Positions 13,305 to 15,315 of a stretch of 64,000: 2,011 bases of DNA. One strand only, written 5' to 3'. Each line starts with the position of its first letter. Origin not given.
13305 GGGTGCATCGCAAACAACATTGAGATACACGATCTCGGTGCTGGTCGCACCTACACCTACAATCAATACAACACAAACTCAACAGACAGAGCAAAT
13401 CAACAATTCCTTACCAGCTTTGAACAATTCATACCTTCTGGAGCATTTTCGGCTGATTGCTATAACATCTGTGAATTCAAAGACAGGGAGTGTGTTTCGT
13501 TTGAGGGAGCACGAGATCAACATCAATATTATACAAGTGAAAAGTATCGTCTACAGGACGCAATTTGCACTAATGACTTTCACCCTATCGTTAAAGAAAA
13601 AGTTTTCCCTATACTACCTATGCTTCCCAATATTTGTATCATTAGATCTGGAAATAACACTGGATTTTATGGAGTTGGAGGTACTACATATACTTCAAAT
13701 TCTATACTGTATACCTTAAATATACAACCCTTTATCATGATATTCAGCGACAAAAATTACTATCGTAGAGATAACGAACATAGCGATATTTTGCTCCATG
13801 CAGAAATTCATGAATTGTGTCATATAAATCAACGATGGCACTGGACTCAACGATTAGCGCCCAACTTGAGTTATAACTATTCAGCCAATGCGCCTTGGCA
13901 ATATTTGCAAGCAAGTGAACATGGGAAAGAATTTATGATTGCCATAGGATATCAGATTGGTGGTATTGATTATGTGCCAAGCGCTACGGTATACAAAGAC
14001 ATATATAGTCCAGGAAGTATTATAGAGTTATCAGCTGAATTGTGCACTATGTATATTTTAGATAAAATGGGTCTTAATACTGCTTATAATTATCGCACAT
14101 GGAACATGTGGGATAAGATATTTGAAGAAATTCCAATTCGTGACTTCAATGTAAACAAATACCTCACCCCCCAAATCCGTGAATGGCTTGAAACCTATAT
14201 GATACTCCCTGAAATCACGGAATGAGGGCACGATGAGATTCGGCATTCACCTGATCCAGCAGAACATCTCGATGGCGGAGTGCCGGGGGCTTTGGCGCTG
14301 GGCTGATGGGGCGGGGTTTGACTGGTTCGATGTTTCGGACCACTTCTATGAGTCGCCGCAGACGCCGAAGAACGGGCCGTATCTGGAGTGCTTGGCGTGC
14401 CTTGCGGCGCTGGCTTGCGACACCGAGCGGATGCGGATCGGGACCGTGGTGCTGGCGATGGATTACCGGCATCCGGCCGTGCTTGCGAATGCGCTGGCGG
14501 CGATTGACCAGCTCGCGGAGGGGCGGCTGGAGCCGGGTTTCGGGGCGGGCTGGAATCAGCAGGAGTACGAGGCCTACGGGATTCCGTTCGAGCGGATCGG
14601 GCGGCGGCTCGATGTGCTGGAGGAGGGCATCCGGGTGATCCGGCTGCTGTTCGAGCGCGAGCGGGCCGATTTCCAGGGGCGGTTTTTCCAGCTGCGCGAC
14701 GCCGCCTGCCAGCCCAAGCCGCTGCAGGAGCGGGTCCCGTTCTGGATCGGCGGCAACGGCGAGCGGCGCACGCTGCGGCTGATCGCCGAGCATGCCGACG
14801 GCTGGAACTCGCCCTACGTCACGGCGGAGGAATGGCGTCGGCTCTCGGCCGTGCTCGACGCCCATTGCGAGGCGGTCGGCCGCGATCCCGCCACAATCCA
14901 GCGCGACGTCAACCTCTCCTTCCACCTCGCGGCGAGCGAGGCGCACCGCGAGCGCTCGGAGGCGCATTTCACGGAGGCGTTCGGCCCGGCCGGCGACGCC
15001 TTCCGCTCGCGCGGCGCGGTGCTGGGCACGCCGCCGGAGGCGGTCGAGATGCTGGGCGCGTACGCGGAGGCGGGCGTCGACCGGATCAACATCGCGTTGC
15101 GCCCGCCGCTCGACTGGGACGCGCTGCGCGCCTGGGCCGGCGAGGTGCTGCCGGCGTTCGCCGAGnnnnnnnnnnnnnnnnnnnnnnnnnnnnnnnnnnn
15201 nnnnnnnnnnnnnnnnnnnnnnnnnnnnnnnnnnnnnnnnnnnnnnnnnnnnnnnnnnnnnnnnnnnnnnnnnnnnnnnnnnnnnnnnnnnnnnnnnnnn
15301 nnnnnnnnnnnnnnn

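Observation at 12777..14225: Secreted HExxH metalloprotease-like gene whose GC content collapses mid-ORF (chimeric origin?)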

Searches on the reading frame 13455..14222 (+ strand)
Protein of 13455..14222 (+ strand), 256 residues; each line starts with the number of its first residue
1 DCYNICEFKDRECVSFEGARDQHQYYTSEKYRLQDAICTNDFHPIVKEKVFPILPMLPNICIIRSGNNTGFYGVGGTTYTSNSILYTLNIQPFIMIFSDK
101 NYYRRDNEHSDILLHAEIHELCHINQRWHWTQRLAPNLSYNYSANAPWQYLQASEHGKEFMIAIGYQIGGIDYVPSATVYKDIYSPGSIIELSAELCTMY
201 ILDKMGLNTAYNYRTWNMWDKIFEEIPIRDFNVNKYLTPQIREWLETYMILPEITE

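Call 39: predict_structure(alignment_id=A2)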
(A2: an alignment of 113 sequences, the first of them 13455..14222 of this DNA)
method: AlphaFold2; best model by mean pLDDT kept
length: 256 residues; sequences in the alignment: 113
mean_pLDDT: 86.5   pTM: 0.89
mean pLDDT of the five models: 86.5, 86.3, 85.7, 84.7, 83.3
residues with pLDDT >= 90: 144; 70-90: 76; 50-70: 34; < 50: 2
segments of 3 or more residues with pLDDT < 50: none
pLDDT, mean of each block of 10 residues (from residue 1): 69 89 77 89 97 91 83 82 65 93 96 97 91 73 76 92 82 76 83 96 98 94 95 97 95 67
secondary structure, 60 per line:
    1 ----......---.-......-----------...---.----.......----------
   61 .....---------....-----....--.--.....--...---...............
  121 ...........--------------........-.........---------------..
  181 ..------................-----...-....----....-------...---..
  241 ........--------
elements in order: H5-10 H16-21 H44-50 E61-65 E75-78 H84-87 E93-97 H106-131 H146-153 H155-163 H179-182 H189-204 E214-217 E222-225 H239-248
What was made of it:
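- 14025..14039 (+): ELSAE: invariant E417 and E421, candidate third zinc ligand (gluzincin-like). Inferred. Lies on helix 189-204 of the model (call 39).
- On Zincin-like (HExxH) metallopeptidase: It lies on helix 106-131 of a confident AF2 model (call 39).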

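Call 44: fold_search(model_id=the predicted structure, library=pdb)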
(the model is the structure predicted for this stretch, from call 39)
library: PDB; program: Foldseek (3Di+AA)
matches with E <= 10: 57; with E <= 0.001: 0
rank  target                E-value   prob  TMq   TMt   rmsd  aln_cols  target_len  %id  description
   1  5l43_A                6.7e-01  0.06  0.17  0.08  17.6       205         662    7  Structure of K26-DCP (released 2016-10-26)
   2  5a2x_A                1.5e+00  0.02  0.14  0.09  17.0       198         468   12  Crystal structure of mtPAP in complex with CTP (released 2015-09-09)
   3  2ikf_B                1.6e+00  0.02  0.12  0.11  17.5       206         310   12  Terminal uridylyl transferase 4 from Trypanosoma brucei with bound UTP (released 2007-02-20)
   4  5a2z_B                1.9e+00  0.02  0.13  0.09  17.1       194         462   12  Crystal structure of mtPAP in complex with GTP (released 2015-09-09)
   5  5a2y_B                2.0e+00  0.02  0.13  0.09  17.2       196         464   13  Crystal structure of mtPAP in complex with UTP (released 2015-09-09)
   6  5a2x_B                2.0e+00  0.02  0.13  0.09  17.0       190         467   12  Crystal structure of mtPAP in complex with CTP (released 2015-09-09)
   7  5a2z_A                2.0e+00  0.02  0.13  0.09  17.1       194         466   12  Crystal structure of mtPAP in complex with GTP (released 2015-09-09)
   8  1y79                  2.1e+00  0.09  0.17  0.08   5.5        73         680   14  Crystal Structure of the E.coli Dipeptidyl Carboxypeptidase Dcp in Complex with a Peptidic Inhibitor (released 2005-05-24)
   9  6h78_G                2.3e+00  0.04  0.13  0.12  10.6        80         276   14  E1 enzyme for ubiquitin like protein activation. (released 2018-10-31)
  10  9fgj                  2.3e+00  0.01  0.12  0.05  24.3       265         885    8  Cryo-EM structure of Legionella effector SdeC (PDE-mART domain) (released 2025-06-04)
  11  6h78_K                2.6e+00  0.04  0.13  0.12  10.2        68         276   13  E1 enzyme for ubiquitin like protein activation. (released 2018-10-31)
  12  2q0e_B                2.6e+00  0.02  0.16  0.15  16.2       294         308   11  Terminal uridylyl transferase 4 from Trypanosoma brucei with bound GTP (released 2007-08-28)
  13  2q0d_B                2.6e+00  0.02  0.13  0.11  17.2       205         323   13  Terminal uridylyl transferase 4 from Trypanosoma brucei with bound ATP (released 2007-08-28)
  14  5a30_B                2.6e+00  0.02  0.14  0.09  17.2       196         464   13  Crystal structure of mtPAP N472D mutant in complex with ATPgammaS (released 2015-09-09)
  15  7dty_A                2.6e+00  0.01  0.08  0.09  18.8       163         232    8  Structural basis of ligand selectivity conferred by the human glucose-dependent insulinotropic polypeptide receptor (released 2021-08-04)
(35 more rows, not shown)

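Call 45: search_solved_structures(query=A2, max_evalue=10)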
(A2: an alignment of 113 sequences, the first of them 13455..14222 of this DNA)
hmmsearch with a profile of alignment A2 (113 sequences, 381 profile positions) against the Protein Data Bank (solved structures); distinct sequences matched with E-value up to 10: 1.
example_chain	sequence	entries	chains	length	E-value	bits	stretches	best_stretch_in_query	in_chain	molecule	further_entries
1u3m_A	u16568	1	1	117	0.14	14.5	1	95-170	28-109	prion-like protein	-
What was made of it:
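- On Zincin-like (HExxH) metallopeptidase: PDB profile search: none (call 45).
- Tried and rejected: PDB profile search: only a spurious hit at E = 0.14 (call 45).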

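Call 53: fold_search(model_id=the predicted structure, library=viral)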
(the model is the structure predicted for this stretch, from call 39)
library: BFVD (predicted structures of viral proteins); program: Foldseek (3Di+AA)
matches with E <= 10: 130; with E <= 0.001: 0
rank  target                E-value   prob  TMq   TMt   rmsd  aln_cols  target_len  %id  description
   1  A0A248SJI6            1.7e-01  0.12  0.22  0.20  12.5       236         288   11  (no name in the UniProt tables at hand)
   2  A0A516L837            2.8e-01  0.20  0.23  0.17  12.1       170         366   12  (no name in the UniProt tables at hand)
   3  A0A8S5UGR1            2.9e-01  0.23  0.23  0.15   8.3       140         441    8  SprT-like family protein [Myoviridae sp. ctshb19]
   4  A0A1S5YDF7            3.3e-01  0.15  0.20  0.22  12.7       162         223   10  Peptidase M10 metallopeptidase domain-containing protein [Leptopilina boulardi filamentous virus]
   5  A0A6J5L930            3.9e-01  0.15  0.26  0.20   9.1       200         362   16  Uncharacterized protein [uncultured Caudovirales phage]
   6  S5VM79                4.2e-01  0.28  0.19  0.12   4.5        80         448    9  Uncharacterized protein [Pseudomonas phage PaBG]
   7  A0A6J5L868            5.2e-01  0.11  0.27  0.32  10.8       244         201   12  Uncharacterized protein [uncultured Caudovirales phage]
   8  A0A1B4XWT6            5.2e-01  0.07  0.19  0.19  16.9       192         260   12  SprT homologues [Tenacibaculum phage pT24]
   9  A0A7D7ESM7            6.6e-01  0.06  0.19  0.23  17.2       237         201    8  (no name in the UniProt tables at hand)
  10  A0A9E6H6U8            6.6e-01  0.01  0.11  0.08  21.6       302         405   10  (no name in the UniProt tables at hand)
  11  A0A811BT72            7.4e-01  0.11  0.21  0.16  20.2       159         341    9  Uncharacterized protein [Pandoravirus japonicus]
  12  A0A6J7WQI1            7.4e-01  0.06  0.20  0.23  21.2       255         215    9  Uncharacterized protein [uncultured Caudovirales phage]
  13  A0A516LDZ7            7.9e-01  0.06  0.14  0.28  12.0       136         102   20  (no name in the UniProt tables at hand)
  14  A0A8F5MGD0            8.4e-01  0.02  0.11  0.11  20.5       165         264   10  (no name in the UniProt tables at hand)
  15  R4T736                8.9e-01  0.08  0.23  0.28  12.4       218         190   10  Uncharacterized protein [Halogranum tailed virus 1]
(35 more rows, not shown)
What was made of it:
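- On Zincin-like (HExxH) metallopeptidase: Foldseek against PDB/BFVD: E > 0.1 (calls 44, 53).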

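Call 75: search_protein_representatives(alignment_id=A2)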
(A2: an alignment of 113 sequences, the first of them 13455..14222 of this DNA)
Query: 113 sequences, 381 profile positions. Proteins with E-value up to 0.001 (for the whole library): 157; up to 1e-10: 128; up to 1e-30: 88. The best 150 are listed.
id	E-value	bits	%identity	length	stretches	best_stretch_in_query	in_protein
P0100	2.5e-162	556.9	-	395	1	1-380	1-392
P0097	6.9e-157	538.9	-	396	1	1-380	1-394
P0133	1.5e-153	528.0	-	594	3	34-376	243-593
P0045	3.7e-145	500.3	-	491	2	41-376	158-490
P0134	2.9e-138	477.7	-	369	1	17-377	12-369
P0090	1.3e-135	469.0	-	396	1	5-377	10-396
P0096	1.5e-135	468.7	-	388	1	5-377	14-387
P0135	1.6e-131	455.5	-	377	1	1-378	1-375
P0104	3.7e-124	431.2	-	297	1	78-377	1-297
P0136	3.0e-122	425.0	-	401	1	1-376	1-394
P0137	1.9e-121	422.3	-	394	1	7-380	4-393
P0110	6.3e-121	420.6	-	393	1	1-379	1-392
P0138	5.8e-120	417.4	-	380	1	5-374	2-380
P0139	3.8e-117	408.1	-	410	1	4-377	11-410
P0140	3.1e-112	392.0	-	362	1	34-374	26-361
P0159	4.0e-78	279.7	-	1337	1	15-371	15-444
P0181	1.2e-50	189.3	-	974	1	45-323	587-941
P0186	7.8e-48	180.0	-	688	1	37-332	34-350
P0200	5.9e-37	144.2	-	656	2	60-327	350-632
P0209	2.4e-33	132.3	-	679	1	15-376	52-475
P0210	2.7e-32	128.8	-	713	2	178-376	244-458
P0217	1.9e-27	112.9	-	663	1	60-374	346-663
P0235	1.6e-17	80.3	-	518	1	154-339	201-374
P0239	2.0e-16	76.6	-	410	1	157-340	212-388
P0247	7.4e-13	64.9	-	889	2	239-323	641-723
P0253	1.0e-10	57.8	-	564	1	154-336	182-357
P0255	2.7e-10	56.4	-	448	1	238-330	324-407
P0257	6.0e-10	55.3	-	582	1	239-329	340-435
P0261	4.1e-09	52.6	-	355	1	225-336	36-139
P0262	4.1e-09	52.5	-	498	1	213-329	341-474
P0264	4.6e-08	49.1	-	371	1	163-327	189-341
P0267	9.8e-08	48.0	-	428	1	210-324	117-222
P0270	3.7e-07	46.1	-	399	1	224-326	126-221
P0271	4.5e-07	45.8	-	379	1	164-323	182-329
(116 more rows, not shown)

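Call 76: search_protein_families(library=pfam, proteins=[P0247, P0253, P0255, P0257, P0261, P0262, P0264, P0267, P0270, P0271], max_evalue=0.01)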
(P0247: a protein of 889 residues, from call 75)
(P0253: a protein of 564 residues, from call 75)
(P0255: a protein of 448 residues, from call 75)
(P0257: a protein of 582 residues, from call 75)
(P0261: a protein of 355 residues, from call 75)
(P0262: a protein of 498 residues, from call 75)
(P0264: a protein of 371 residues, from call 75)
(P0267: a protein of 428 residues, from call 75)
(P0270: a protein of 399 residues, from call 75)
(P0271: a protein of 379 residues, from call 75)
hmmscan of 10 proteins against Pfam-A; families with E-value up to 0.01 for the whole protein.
P0247 (889 aa): 2 families
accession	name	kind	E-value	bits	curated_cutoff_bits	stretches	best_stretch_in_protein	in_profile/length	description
PF10263.15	SprT-like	-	2.7e-05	24.4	25.6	0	623-651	44-74/108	SprT-like family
PF07661.19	MORN_2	-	0.00012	22.3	29.6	0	804-820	6-22/22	MORN repeat variant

P0253 (564 aa): 4 families
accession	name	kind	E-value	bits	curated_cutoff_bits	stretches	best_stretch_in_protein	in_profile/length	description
PF06103.16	DUF948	-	0.0013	19.3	37.2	1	474-519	21-66/89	Bacterial protein of unknown function (DUF948)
PF07926.17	TPR_MLP1_2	-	0.0035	17.8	36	1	451-494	82-125/129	TPR/MLP1/MLP2-like protein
PF12443.13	AKNA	-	0.004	18.2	28.1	0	457-514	38-95/99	AT-hook-containing transcription factor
PF06419.17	COG6_N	-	0.0085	16.7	27.4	0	459-515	27-83/114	Conserved oligomeric complex COG6, N-terminal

P0255 (448 aa): 0 families

P0257 (582 aa): 0 families

P0261 (355 aa): 2 families
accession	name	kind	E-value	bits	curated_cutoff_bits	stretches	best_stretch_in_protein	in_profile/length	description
PF09177.16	STX6_10_61_N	-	0.00089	20.2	29.4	1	231-303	22-96/99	Syntaxin 6/10/61, N-terminal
PF06114.19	Peptidase_M78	-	0.0038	17.5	22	1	36-69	31-64/123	IrrE N-terminal-like domain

P0262 (498 aa): 0 families

P0264 (371 aa): 1 family
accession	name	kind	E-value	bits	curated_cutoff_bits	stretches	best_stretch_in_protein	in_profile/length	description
PF20573.4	DUF6782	-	0.0024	17.6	27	1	223-270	55-103/241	Putative metallopeptidase family (DUF6782)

P0267 (428 aa): 0 families

P0270 (399 aa): 1 family
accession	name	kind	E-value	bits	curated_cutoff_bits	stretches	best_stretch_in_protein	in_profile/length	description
PF07661.19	MORN_2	-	0.0035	17.8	29.6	0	271-287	4-20/22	MORN repeat variant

P0271 (379 aa): 1 family
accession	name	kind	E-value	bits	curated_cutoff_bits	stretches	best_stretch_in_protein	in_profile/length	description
PF20573.4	DUF6782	-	0.0053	16.5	27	1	221-260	64-103/241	Putative metallopeptidase family (DUF6782)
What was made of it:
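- On Zincin-like (HExxH) metallopeptidase: Distant members: SprT-like 24.4 bits against a cut-off of 25.6 (call 76).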

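Call 77: search_protein_families(library=pfam, proteins=[P0159, P0181, P0186, P0200, P0209, P0210, P0217, P0133, P0235, P0239], max_evalue=0.01)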
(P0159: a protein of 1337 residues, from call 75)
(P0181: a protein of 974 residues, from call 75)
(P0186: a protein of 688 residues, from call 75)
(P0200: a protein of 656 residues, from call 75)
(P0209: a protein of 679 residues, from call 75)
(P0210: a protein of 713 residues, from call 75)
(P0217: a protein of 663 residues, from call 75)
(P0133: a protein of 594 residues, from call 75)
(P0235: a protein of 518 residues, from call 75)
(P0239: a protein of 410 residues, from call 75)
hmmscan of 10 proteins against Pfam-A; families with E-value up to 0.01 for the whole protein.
P0159 (1337 aa): 3 families
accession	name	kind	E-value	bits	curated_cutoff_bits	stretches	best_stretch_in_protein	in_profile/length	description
PF13462.12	Thioredoxin_4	-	2.9e-13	50.8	23.2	1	1019-1158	15-151/165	Thioredoxin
PF01323.26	DSBA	-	3.3e-08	34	25.6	1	1021-1158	2-173/191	DSBA-like thioredoxin domain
PF00085.26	Thioredoxin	-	0.0015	19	23.5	0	1003-1050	4-51/103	Thioredoxin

P0181 (974 aa): 3 families
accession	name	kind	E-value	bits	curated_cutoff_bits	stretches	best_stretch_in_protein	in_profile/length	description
PF00041.27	fn3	-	3e-10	40.6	25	1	499-579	2-82/84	Fibronectin type III domain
PF21959.2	DUF6923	-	4.8e-05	23.7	27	0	340-403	96-161/234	Repeat of unknown function (DUF6923)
PF01344.31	Kelch_1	-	0.0057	16.6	20.1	0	378-393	6-21/46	Kelch motif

P0186 (688 aa): 1 family
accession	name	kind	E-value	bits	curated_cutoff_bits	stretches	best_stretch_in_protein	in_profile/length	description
PF13620.12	CarboxypepD_reg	-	1.2e-12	48.5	32.3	1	388-457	1-73/82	Carboxypeptidase regulatory-like domain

P0200 (656 aa): 0 families

P0209 (679 aa): 0 families

P0210 (713 aa): 0 families

P0217 (663 aa): 0 families

P0133 (594 aa): 0 families

P0235 (518 aa): 0 families

P0239 (410 aa): 0 families

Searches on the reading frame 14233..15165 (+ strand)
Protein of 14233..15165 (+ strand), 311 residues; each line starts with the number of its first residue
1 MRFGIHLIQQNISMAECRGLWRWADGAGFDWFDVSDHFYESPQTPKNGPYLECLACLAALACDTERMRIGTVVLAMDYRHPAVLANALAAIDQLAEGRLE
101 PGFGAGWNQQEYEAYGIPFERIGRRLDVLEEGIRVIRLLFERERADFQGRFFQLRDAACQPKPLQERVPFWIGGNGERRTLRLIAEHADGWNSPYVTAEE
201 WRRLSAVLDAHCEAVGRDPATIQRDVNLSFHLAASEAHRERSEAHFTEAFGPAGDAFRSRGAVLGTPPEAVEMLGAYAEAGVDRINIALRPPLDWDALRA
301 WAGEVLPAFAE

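Call 70: search_protein_families(library=pfam, proteins=[window:14233-15165:+], max_evalue=0.01)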
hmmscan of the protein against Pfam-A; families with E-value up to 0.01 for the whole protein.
window:14233-15165:+ (311 aa): 1 family
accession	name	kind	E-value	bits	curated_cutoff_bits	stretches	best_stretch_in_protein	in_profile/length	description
PF00296.26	Bac_luciferase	-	3.6e-44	151.8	27.9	1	3-241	3-239/314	Luciferase-like monooxygenase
